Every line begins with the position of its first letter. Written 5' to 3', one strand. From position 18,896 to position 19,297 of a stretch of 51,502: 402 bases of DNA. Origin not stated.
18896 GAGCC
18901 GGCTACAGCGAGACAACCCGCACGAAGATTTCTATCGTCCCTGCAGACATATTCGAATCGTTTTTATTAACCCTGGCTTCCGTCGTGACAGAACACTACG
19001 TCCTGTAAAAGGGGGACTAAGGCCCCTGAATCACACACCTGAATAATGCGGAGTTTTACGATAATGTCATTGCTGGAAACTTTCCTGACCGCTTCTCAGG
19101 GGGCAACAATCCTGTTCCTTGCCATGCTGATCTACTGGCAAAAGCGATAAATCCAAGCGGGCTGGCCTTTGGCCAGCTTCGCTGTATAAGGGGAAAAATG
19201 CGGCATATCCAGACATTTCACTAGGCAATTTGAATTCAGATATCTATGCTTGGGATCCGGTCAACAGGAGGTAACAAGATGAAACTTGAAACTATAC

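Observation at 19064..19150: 28-codon hydrophobic mini-ORF with its own RBS (possible type I toxin-like peptide)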

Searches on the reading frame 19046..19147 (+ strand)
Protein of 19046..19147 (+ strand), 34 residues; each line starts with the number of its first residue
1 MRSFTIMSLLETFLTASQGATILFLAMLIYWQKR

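Call 29: search_dna_similar(query=window:19046-19147:+, collection=plasmids, mode=protein, max_evalue=10, max_rows=60, rows=spread)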
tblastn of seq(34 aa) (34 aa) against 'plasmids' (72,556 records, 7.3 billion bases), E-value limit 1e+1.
Records with a match: 1772; places in all: 1788; records where one place covers at least 80% of the query: 1757.
Best place of each record, by identity: >=99% 973; 95-99% 21; 90-95% 665; 80-90% 113.
By first word of the organism name: Klebsiella 1380; Escherichia 176; Enterobacter 97; Citrobacter 43; Salmonella 34; Raoultella 12; Serratia 8; Shigella 6; Leclercia 4; Morganella 3; and 6 more.
By predicted mobility (MOB-suite, as given by PLSDB): mobilizable 766; conjugative 681; non-mobilizable 325.
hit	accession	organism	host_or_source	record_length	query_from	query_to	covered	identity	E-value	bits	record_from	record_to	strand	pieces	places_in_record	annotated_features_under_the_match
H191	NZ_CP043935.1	Klebsiella pneumoniae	chicken,single cell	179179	1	34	100%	100.0%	1e-6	76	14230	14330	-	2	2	none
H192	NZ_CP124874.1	Klebsiella pneumoniae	Homo sapiens,urine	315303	1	34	100%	100.0%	8e-14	69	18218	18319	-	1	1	hypothetical protein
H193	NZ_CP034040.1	Klebsiella pneumoniae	Homo sapiens,miscellaneous body fluid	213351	1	34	100%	100.0%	8e-14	69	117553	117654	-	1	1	hypothetical protein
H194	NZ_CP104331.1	Escherichia coli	dog,cell culture,transconjugant from ...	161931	1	34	100%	100.0%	8e-14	69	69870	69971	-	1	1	hypothetical protein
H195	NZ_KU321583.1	Escherichia coli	Chicken meat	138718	1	34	100%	100.0%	8e-14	69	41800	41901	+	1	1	hypothetical protein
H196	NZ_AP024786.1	Klebsiella pneumoniae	Homo sapiens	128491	1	34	100%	100.0%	8e-14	69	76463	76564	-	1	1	hypothetical protein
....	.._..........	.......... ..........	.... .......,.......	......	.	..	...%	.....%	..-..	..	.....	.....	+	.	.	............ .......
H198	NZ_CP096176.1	Escherichia coli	Homo sapiens,Pure culture one microbial ...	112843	1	34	100%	100.0%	8e-14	69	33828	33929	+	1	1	hypothetical protein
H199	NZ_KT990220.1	Escherichia coli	duck,feces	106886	1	34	100%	100.0%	8e-14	69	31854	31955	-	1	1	hypothetical protein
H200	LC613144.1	Klebsiella pneumoniae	Homo sapiens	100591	1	34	100%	100.0%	8e-14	69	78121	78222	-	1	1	none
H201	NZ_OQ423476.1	Escherichia coli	-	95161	1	34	100%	100.0%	8e-14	69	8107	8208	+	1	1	hypothetical protein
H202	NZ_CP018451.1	Klebsiella pneumoniae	Homo sapiens,urine sample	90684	1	34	100%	100.0%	8e-14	69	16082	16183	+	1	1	hypothetical protein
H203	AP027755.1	Escherichia coli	Homo sapiens,whole organism,feces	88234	1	34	100%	100.0%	8e-14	69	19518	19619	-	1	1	none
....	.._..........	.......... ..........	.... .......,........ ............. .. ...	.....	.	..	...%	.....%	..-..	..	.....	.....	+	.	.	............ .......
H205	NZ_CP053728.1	Escherichia coli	pig,cell culture,slaughterhouse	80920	1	34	100%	100.0%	8e-14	69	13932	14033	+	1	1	hypothetical protein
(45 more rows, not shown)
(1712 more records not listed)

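Call 33: search_protein_families(library=pfam, proteins=[window:19046-19147:+], max_evalue=1)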
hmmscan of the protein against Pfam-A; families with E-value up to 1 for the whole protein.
seq(34 aa): 0 families

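Call 34: search_protein_families(library=ncbifam, proteins=[window:19046-19147:+], max_evalue=1)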
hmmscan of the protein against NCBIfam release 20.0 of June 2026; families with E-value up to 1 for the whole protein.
seq(34 aa): 0 families

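Call 66: list_cluster_members(proteins=[window:19046-19147:+, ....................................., window:19064-19147:+, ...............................])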
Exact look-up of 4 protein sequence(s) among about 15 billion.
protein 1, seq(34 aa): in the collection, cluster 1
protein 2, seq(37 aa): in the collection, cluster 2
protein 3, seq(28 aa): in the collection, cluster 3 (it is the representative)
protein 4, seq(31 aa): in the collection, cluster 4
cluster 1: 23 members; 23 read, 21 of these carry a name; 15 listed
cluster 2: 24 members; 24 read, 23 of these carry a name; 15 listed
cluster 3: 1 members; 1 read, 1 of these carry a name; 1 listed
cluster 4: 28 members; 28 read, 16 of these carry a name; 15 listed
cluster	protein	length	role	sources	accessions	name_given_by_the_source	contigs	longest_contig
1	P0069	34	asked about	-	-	hypothetical protein LMF20_004670 [Salmonella enterica] | Uncharacterized protein n=12 Tax=Enterobacterales TaxID=91347 RepID=A0AAI9I3E7_PROST | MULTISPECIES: hypothetical protein [Gammaproteobacteria]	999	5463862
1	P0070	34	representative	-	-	TPA: hypothetical protein ACM36I_004426 [Escherichia coli] | Uncharacterized protein n=2 Tax=Enterobacteriaceae TaxID=543 RepID=A0A8T6PY54_ECOLX | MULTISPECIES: hypothetical protein [Enterobacteriaceae]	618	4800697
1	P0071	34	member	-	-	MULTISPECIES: hypothetical protein [Enterobacteriaceae]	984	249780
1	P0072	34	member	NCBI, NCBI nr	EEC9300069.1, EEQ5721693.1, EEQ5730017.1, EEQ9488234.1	hypothetical protein ACCQ67_27505 (plasmid) [Klebsiella pneumoniae] | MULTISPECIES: hypothetical protein [Enterobacteriaceae]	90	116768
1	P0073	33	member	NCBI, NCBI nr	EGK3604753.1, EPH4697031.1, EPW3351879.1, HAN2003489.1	hypothetical protein U9380_21990 [Escherichia coli] | hypothetical protein [Escherichia coli]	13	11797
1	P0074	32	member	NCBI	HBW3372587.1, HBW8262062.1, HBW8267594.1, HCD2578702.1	TPA: hypothetical protein NBL13_005229, partial [Klebsiella pneumoniae]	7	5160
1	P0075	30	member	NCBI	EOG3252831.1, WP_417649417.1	hypothetical protein, partial [Enterobacter hormaechei]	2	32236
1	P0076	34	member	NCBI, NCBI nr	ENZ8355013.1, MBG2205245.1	hypothetical protein ACHA5Q_005367 [Klebsiella pneumoniae] | hypothetical protein [Klebsiella pneumoniae]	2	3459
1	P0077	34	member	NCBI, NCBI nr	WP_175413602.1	hypothetical protein [Klebsiella pneumoniae]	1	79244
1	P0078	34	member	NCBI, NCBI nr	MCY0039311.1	hypothetical protein LAD64_20505 [Klebsiella pneumoniae] | hypothetical protein [Klebsiella pneumoniae]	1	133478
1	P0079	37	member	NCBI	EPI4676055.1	hypothetical protein ACS6AR_005578 [Klebsiella pneumoniae]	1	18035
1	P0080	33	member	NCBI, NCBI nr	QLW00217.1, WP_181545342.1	hypothetical protein HV117_23230 (plasmid) [Enterobacter hormaechei] | hypothetical protein [Enterobacter hormaechei]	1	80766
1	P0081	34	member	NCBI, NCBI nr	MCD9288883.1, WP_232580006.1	hypothetical protein LUS40_24240 [Escherichia coli] | hypothetical protein [Escherichia coli]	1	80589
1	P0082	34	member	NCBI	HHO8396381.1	TPA: hypothetical protein ACRXZ6_005120 [Klebsiella pneumoniae]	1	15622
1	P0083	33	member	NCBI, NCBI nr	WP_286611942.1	hypothetical protein [Escherichia coli]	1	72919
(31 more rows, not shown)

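Call 78: search_protein_families(library=padloc, proteins=[window:19046-19147:+], max_evalue=1)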
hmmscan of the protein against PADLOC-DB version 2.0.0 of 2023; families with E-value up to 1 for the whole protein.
seq(34 aa): 0 families

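Call 79: search_protein_families(library=phrogs, proteins=[window:19046-19147:+], max_evalue=1)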
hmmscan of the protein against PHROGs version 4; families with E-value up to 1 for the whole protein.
seq(34 aa): 0 families

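Call 94: get_annotated_region(hit=H191, flank=600)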
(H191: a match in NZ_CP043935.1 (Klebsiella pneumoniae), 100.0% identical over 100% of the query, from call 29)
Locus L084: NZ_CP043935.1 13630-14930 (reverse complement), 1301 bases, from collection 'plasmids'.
description: Klebsiella pneumoniae strain 555 plasmid pSCKLB555-3, complete sequence
organism: Klebsiella pneumoniae (NCBI taxid 573)
taxonomy: Bacteria; Pseudomonadota; Gammaproteobacteria; Enterobacterales; Enterobacteriaceae; Klebsiella; Klebsiella pneumoniae
host: -; source: chicken,single cell; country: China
typing (MOB-suite, as given by PLSDB): conjugative; replicon IncFIA,IncFII,IncX1; relaxase MOBF; mating-pair formation MPF_F
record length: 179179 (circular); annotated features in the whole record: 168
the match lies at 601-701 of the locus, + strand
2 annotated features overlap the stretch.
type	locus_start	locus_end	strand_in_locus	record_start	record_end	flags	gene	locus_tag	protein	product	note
CDS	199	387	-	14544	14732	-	-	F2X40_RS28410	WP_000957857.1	hypothetical protein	-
CDS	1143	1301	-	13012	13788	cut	-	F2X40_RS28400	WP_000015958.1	site-specific integrase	GO:0015074 - DNA integration [Evidence IEA]; GO:0006310 - DNA recombination [Evidence IEA]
